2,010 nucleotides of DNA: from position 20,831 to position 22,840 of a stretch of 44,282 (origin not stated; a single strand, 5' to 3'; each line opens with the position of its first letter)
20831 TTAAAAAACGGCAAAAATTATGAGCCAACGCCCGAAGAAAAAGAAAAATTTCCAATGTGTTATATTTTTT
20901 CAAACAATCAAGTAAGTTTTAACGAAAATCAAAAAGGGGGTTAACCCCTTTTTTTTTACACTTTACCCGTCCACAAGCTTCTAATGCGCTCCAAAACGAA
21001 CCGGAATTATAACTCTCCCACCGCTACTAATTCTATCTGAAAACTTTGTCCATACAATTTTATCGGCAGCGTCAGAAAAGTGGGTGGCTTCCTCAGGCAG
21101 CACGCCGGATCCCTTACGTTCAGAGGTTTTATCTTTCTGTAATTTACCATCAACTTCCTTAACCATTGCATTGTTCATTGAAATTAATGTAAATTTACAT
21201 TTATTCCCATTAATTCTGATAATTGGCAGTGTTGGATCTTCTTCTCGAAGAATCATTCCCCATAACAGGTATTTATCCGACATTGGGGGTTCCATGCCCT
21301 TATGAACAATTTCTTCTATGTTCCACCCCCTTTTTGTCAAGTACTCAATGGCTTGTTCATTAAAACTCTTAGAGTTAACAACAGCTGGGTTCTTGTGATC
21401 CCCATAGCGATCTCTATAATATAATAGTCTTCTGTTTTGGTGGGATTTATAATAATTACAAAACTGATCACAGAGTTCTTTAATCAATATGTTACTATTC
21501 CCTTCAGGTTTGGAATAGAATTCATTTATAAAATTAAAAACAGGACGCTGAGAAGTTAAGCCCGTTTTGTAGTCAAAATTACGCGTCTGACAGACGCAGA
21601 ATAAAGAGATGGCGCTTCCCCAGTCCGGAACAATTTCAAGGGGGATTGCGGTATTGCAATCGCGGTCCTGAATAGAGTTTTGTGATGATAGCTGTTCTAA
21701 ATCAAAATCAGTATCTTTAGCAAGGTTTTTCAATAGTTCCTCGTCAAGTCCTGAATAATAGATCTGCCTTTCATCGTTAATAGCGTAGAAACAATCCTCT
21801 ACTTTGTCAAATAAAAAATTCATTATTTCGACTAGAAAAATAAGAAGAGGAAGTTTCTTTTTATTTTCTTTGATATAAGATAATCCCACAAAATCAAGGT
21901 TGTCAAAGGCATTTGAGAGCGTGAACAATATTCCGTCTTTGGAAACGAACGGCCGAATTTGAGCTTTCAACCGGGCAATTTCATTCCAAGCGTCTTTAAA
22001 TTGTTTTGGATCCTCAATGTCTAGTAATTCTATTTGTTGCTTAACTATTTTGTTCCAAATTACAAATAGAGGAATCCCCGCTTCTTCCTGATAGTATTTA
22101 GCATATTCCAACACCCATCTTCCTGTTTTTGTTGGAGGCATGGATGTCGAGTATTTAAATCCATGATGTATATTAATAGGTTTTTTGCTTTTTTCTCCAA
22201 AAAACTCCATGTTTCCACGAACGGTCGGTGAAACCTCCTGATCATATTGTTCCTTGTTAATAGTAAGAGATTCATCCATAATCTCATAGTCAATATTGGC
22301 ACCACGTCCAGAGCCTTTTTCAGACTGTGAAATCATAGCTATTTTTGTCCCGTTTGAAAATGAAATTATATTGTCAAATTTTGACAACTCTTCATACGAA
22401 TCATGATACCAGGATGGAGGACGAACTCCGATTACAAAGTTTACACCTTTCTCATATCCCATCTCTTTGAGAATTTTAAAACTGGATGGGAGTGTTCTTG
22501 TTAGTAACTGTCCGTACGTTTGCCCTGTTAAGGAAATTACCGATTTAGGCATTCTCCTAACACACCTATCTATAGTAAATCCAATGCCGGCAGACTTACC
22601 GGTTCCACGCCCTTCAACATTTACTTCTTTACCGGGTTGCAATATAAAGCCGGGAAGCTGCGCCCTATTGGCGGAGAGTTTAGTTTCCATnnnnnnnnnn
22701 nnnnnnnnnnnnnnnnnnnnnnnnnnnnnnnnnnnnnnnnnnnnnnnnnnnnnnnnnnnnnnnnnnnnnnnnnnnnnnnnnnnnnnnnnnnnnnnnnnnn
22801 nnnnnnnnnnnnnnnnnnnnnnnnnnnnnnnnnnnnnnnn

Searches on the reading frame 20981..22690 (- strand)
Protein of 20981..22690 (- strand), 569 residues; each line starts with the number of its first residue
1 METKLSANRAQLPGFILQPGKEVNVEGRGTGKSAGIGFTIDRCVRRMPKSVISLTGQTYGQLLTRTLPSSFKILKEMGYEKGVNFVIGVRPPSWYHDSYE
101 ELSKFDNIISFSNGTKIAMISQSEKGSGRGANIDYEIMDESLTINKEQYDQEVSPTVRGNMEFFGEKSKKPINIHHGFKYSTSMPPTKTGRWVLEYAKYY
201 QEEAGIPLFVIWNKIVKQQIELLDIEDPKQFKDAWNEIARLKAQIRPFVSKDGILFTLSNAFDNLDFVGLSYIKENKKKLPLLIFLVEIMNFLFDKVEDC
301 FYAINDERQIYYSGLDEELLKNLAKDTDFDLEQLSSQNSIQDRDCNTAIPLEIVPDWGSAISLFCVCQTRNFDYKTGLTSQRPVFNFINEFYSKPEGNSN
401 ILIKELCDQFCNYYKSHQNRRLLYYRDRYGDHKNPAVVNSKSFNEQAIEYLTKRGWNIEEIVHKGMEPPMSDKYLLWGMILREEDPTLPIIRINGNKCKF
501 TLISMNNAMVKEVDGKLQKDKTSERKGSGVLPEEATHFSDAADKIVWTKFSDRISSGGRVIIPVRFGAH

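Call 73: search_protein_families(library=pfam, proteins=[window:20981-22690:-], max_evalue=0.001)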
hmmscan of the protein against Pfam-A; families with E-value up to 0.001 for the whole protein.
window:20981-22690:- (569 aa): 0 families

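Call 74: search_dna_similar(query=window:20981-22690:-, collection=phages, mode=protein, max_rows=8)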
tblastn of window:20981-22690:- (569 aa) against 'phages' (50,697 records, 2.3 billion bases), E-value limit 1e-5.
Records with a match: 29; places in all: 29; records where one place covers at least 80% of the query: 28.
Best place of each record, by identity: <60% 29.
By first word of the organism name: Flavobacterium 13; Cellulophaga 9; Bacteriophage 3; Polaribacter 2; Microcystis 2.
By host as written in the record: Cellulophaga sp. HaHaR_3_176 9; - 3; Polaribacter sp. AHE13PA 2; Microcystis sp. 2; Flavobacterium sp. LMO6 2; Flavobacterium psychrophilum MH1 2; Flavobacterium psychrophilum T23 2; Flavobacterium psychrophilum A2 2; and 4 more.
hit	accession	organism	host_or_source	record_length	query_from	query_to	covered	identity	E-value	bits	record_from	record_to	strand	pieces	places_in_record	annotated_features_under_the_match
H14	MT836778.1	Bacteriophage sp.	human fecal samples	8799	2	480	84%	44.5%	5e-125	410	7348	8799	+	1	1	record has no annotation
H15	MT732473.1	Polaribacter phage Leef_1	Polaribacter sp. AHE13PA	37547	1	556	98%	29.8%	2e-44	175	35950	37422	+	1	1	hypothetical protein (x2)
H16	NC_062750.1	Polaribacter phage Leef_1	Polaribacter sp. AHE13PA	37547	1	556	98%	29.8%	2e-44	175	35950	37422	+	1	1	hypothetical protein (x2)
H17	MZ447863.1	Microcystis phage Mea-Yong924-1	Microcystis sp.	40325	4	547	96%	29.3%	5e-56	209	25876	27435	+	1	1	terminase large subunit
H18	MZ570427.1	Microcystis phage Mae-Yong924-2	Microcystis sp.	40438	4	547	96%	29.3%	5e-56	209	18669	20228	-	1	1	terminase large subunit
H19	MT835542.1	Bacteriophage sp.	human fecal samples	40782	8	545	95%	24.6%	2e-32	139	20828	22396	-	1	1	record has no annotation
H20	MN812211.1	Flavobacterium phage vB_FspS_laban6-1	Flavobacterium sp. LMO6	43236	7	549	95%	24.2%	1e-20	102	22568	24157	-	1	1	hypothetical protein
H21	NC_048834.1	Flavobacterium phage vB_FspS_laban6-1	Flavobacterium sp. LMO6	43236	7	549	95%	24.2%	1e-20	102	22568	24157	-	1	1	hypothetical protein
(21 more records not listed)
